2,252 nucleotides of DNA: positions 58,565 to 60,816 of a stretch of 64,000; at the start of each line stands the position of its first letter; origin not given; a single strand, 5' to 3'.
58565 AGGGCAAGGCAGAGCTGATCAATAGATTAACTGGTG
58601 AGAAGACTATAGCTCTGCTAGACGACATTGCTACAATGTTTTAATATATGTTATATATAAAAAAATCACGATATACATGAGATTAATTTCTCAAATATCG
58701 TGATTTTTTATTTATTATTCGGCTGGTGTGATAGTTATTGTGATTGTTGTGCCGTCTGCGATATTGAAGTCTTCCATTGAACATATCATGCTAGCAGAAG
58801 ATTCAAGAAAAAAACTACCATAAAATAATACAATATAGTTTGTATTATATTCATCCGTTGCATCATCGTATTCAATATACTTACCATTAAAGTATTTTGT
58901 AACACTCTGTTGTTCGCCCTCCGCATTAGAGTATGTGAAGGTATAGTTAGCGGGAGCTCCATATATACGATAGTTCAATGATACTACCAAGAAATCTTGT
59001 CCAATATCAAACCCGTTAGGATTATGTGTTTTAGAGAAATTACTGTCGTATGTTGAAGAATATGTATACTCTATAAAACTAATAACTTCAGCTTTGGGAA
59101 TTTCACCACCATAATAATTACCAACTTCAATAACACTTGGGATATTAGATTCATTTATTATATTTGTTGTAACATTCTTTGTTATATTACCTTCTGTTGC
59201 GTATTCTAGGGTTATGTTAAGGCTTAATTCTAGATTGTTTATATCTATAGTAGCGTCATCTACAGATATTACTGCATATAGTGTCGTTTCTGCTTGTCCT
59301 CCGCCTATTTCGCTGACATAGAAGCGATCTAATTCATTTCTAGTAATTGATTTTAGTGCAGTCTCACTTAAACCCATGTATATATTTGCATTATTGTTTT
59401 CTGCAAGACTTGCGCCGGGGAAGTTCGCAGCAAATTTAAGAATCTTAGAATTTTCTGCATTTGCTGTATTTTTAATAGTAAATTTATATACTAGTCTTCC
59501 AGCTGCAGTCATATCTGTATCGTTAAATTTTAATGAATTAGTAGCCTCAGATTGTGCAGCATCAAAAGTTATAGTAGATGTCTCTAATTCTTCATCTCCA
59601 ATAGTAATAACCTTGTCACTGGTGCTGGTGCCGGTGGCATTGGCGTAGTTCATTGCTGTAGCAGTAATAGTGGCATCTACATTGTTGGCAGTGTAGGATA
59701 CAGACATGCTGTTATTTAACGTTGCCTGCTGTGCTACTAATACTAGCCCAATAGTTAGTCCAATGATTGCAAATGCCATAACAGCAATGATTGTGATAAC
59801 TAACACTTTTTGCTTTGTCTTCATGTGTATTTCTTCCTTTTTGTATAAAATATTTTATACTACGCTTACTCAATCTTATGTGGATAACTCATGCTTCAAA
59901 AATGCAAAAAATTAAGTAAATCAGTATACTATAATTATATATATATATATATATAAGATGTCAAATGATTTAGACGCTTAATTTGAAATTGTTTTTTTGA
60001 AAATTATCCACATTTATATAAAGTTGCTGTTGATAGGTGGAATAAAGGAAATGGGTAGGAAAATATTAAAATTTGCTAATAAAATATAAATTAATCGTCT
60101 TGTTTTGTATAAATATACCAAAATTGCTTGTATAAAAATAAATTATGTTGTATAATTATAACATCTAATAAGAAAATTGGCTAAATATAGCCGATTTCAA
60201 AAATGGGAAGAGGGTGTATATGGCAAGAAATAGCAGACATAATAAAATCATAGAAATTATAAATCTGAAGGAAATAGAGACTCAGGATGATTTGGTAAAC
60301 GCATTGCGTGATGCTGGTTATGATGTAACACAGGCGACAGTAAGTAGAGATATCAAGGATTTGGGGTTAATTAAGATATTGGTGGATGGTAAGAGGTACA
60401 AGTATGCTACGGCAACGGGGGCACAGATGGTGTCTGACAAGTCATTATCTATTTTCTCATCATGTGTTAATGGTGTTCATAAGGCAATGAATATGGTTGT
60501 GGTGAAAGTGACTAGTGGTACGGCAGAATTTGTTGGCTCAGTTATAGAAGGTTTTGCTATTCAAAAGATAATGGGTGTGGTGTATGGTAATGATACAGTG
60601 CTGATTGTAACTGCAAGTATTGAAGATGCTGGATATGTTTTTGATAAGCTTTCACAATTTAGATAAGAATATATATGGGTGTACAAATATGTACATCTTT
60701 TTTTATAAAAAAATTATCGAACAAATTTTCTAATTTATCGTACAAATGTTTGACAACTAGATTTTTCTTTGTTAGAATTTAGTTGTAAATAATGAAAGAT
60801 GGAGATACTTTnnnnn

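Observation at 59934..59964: (TA)10 microsatellite forms the -35/-10 spacer of a surface protein promoter: candidate phase or rheostat switch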

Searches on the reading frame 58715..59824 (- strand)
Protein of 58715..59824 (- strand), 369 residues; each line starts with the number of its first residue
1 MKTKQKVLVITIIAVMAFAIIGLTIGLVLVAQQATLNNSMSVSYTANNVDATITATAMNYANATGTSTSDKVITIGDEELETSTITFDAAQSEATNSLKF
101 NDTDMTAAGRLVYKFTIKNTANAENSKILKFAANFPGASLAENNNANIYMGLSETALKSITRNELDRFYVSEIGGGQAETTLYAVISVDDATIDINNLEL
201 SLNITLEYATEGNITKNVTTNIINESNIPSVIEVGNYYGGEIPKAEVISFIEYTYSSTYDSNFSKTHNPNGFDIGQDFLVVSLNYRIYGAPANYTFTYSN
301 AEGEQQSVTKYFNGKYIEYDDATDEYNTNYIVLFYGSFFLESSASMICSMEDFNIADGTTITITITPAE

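Call 6: search_protein_families(library=pfam, proteins=[window:58715-59824:-], max_evalue=0.1)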
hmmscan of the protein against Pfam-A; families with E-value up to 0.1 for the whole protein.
window:58715-59824:- (369 aa): 0 families

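Call 27: find_encoding_contigs(protein=window:58715-59824:-, flank=1500, max_places=10)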
Protein window:58715-59824:- (369 aa): 5 contigs read that carry it; 4 places shown.
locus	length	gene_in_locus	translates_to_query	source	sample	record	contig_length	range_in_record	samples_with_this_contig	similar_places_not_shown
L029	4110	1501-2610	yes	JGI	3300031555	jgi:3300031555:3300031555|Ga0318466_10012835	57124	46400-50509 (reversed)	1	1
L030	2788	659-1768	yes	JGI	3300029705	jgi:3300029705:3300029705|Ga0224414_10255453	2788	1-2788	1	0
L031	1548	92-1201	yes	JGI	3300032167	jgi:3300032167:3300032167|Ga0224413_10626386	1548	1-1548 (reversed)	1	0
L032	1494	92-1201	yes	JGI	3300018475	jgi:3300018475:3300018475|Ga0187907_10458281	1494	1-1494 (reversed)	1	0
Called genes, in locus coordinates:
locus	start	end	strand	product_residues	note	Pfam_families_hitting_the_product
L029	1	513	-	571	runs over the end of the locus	PF02463:SMC_N, PF13175:AAA_15, PF13476:AAA_23, PF13555:AAA_29 (weak)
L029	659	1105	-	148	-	PF01316:Arg_repressor, PF02863:Arg_repressor_C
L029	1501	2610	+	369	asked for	-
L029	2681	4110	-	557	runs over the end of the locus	PF00587:tRNA-synt_2b, PF04073:tRNA_edit, PF03129:HGTP_anticodon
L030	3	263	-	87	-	?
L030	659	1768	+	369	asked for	-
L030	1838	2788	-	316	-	?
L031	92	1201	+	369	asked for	-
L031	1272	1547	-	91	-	?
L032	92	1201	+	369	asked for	-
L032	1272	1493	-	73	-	?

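Call 29: find_homologous_proteins(query=window:58715-59824:-, max_evalue=1e-20)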
Query window:58715-59824:- (369 aa): 12 proteins with E <= 1e-20 among 4261 candidates.
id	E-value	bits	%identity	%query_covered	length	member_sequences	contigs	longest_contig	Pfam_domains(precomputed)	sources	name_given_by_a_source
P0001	2.1e-228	775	100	100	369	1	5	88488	-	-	-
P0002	6.6e-56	208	40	100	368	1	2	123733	-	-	-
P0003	7.0e-50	189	52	56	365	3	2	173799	-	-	-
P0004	9.9e-50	188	51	56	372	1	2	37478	-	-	-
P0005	4.1e-45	173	45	65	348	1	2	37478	-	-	-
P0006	1.2e-44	171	52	56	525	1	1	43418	-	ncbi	-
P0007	2.3e-43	167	46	64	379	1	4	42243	-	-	-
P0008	8.1e-41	159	45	63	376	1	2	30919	-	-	-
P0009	1.1e-40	158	40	78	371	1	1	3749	-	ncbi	-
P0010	8.0e-38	149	47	57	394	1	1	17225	-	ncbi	-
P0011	6.1e-28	116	41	56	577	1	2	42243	-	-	-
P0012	7.6e-24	103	38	56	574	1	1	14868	-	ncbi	-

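Call 42: search_protein_families(library=ncbifam, proteins=[window:58715-59824:-, P0006, P0011], max_evalue=0.1)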
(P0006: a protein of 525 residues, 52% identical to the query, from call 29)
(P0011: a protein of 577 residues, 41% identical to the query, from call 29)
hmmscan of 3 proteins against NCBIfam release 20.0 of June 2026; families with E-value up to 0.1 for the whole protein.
window:58715-59824:- (369 aa): 1 family
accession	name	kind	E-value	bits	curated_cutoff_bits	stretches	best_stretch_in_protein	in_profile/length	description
NF042931.1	SAG1386_EF1546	equivalog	0.087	12.9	80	0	6-77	27-87/158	SAG1386/EF1546 family surface-associated protein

P0006 (525 aa): 0 families

P0011 (577 aa): 1 family
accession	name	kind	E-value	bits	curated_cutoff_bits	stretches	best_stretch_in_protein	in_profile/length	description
NF042931.1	SAG1386_EF1546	equivalog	0.015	15.4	80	1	3-82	24-103/158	SAG1386/EF1546 family surface-associated protein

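Call 49: predict_structure(alignment_id=A2)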
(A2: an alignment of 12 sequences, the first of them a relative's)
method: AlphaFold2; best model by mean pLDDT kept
length: 369 residues; sequences in the alignment: 12
mean_pLDDT: 59.4   pTM: 0.51
mean pLDDT of the five models: 59.4, 54.4, 46.4, 45.5, 43.0
residues with pLDDT >= 90: 6; 70-90: 110; 50-70: 130; < 50: 123
segments of 3 or more residues with pLDDT < 50: 29-35, 62-77, 211-215, 230-255, 264-288, 314-319, 324-355
pLDDT, mean of each block of 10 residues (from residue 1): 71 80 57 53 69 76 37 41 75 63 60 87 81 66 67 79 61 84 81 63 72 52 61 45 33 47 47 38 49 67 66 48 45 38 28 49 65
secondary structure, 60 per line:
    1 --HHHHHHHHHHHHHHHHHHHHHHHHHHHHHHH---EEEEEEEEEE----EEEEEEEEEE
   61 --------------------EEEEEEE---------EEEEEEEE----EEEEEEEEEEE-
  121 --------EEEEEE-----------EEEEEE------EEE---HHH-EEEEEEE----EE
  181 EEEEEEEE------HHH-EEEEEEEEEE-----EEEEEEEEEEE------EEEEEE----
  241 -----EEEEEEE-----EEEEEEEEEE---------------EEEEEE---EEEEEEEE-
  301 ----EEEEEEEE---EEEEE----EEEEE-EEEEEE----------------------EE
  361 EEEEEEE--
elements in order: H3-33 E37-46 E51-60 E81-87 E97-104 E109-119 E129-134 E146-151 E158-160 E168-174 E179-188 E199-208 E214-224 E231-236 E246-252 E258-267 E283-288 E292-299 E305-312 E316-320 E325-329 E331-336 E359-367

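Call 53: fold_search(model_id=the predicted structure, library=pdb)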
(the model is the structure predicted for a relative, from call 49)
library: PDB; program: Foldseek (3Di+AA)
matches with E <= 10: 1033; with E <= 0.001: 13
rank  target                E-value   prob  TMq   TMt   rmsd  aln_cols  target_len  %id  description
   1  7w7i_F                1.6e-05  0.99  0.22  0.23  15.2       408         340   12  Crystal Structure of shaft pilin PitB from pilus islet-2 of Streptococcus oralis (released 2022-06-01)
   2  7w7i_C                2.4e-05  0.99  0.23  0.24  15.5       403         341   10  Crystal Structure of shaft pilin PitB from pilus islet-2 of Streptococcus oralis (released 2022-06-01)
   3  3gle_A                3.1e-05  0.95  0.16  0.19  19.5       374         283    9  Crystal Structure of the Major Pilin from Streptococcus pyogenes N168A mutant (released 2009-06-02)
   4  3b2m_B                3.3e-05  0.96  0.17  0.20  18.9       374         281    9  Crystal Structure of the Major Pilin from Streptococcus pyogenes (released 2007-12-18)
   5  7w7i_E                3.7e-05  0.98  0.23  0.24  15.3       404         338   11  Crystal Structure of shaft pilin PitB from pilus islet-2 of Streptococcus oralis (released 2022-06-01)
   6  3b2m_C                4.8e-05  0.97  0.17  0.20  19.2       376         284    9  Crystal Structure of the Major Pilin from Streptococcus pyogenes (released 2007-12-18)
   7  3b2m_A                5.3e-05  0.95  0.16  0.19  18.5       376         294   10  Crystal Structure of the Major Pilin from Streptococcus pyogenes (released 2007-12-18)
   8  6bbt_B                1.2e-04  0.85  0.14  0.18  17.5       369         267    9  Structure of the major pilin protein (T-13) from Streptococcus pyogenes serotype GAS131465 (released 2018-10-24)
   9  3gld_A                1.3e-04  0.84  0.15  0.18  19.4       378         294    9  Crystal Structure of the Major Pilin from Streptococcus pyogenes E117A mutant (released 2009-06-02)
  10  7w7i_G                1.4e-04  0.97  0.24  0.25  15.0       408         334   11  Crystal Structure of shaft pilin PitB from pilus islet-2 of Streptococcus oralis (released 2022-06-01)
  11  9vqn                  3.6e-04  0.57  0.16  0.14  21.2       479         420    9  Crystal structure of Se-Met SSA1633 from Streptococcus sanguinis (Phase determination model) (released 2026-01-21)
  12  8wgg                  5.0e-04  0.38  0.13  0.12  21.1       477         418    8  Crystal structure of basal pilin PilB from Streptococcus sanguinis (released 2025-03-26)
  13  8wg6                  9.4e-04  0.44  0.15  0.13  20.8       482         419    8  Crystal structure of major pilin PilB from Streptococcus sanguinis - SeMet derivative (released 2025-03-26)
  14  3kpt_B                1.0e-03  0.35  0.14  0.14  24.1       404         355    8  Crystal structure of BcpA, the major pilin subunit of Bacillus cereus (released 2009-11-24)
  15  3rkp_B                1.3e-03  0.41  0.14  0.15  23.4       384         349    8  Crystal structure of BcpA*(D312A), the major pilin subunit of Bacillus cereus (released 2012-05-30)
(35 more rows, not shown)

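Call 57: find_encoding_contigs(protein=P0007, flank=400, max_places=10)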
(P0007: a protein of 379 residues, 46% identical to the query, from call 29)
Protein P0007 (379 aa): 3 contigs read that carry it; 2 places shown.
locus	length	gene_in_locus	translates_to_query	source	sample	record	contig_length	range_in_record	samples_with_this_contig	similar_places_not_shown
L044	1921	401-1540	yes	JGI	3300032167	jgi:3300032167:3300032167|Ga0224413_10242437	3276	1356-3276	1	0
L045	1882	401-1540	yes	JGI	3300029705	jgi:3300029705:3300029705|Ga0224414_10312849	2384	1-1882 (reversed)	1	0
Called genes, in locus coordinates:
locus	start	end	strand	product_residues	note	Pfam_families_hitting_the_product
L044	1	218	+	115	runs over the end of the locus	PF05239:PRC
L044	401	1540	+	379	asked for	-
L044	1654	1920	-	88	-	?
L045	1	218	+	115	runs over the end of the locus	PF05239:PRC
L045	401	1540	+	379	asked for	-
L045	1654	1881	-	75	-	?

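Call 58: find_encoding_contigs(protein=P0008, flank=400, max_places=10)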
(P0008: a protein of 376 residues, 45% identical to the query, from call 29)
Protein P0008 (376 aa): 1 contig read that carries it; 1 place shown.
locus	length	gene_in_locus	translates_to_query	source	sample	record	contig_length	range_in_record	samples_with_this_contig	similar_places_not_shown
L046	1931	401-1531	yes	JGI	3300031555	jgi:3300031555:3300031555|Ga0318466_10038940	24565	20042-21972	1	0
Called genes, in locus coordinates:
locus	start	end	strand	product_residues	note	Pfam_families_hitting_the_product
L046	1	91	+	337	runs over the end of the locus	PF23750:RsgI_M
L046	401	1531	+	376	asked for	-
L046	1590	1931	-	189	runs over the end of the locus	-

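Call 59: find_encoding_contigs(protein=P0003, flank=400, max_places=10)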
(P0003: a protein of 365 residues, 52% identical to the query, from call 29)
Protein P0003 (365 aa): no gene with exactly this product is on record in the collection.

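Call 78: find_encoding_contigs(protein=P0011, flank=400, max_places=10)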
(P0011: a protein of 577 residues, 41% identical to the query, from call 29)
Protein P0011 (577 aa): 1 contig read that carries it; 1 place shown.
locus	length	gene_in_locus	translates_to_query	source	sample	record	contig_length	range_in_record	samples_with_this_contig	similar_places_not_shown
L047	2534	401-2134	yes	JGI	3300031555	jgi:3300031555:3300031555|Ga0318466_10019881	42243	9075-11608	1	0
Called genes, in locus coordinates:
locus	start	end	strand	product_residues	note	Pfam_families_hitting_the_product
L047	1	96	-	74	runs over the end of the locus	-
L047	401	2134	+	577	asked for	-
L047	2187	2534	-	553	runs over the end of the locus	PF00753:Lactamase_B, PF23023:Anti-Pycsar_Apyc1 (faint), PF12706:Lactamase_B_2 (weak), PF22505:RNase_J_b_CASP, PF07521:RMMBL, PF17770:RNase_J_C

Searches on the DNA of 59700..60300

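Call 41: search_rna_families(source=window, start=59700, end=60300, threshold=evalue, max_evalue=1)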
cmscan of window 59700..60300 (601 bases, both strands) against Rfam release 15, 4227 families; matches with E-value up to 1: 0.
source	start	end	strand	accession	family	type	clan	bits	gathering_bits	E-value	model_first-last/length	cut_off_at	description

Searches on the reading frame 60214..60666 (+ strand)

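Call 6: search_protein_families(library=pfam, proteins=[window:60214-60666:+], max_evalue=0.1)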
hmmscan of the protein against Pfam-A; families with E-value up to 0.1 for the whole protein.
window:60214-60666:+ (150 aa): 3 families
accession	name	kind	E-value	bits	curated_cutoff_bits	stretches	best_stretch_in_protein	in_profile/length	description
PF01316.27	Arg_repressor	-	3.1e-22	78.6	27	1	3-66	1-64/70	Arginine repressor, DNA binding domain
PF02863.23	Arg_repressor_C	-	1.1e-14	54.4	25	1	81-147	1-67/68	Arginine repressor, C-terminal domain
PF22182.2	DUF6945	-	0.012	16.1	28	1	2-60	25-81/83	Domain of unknown function (DUF6945)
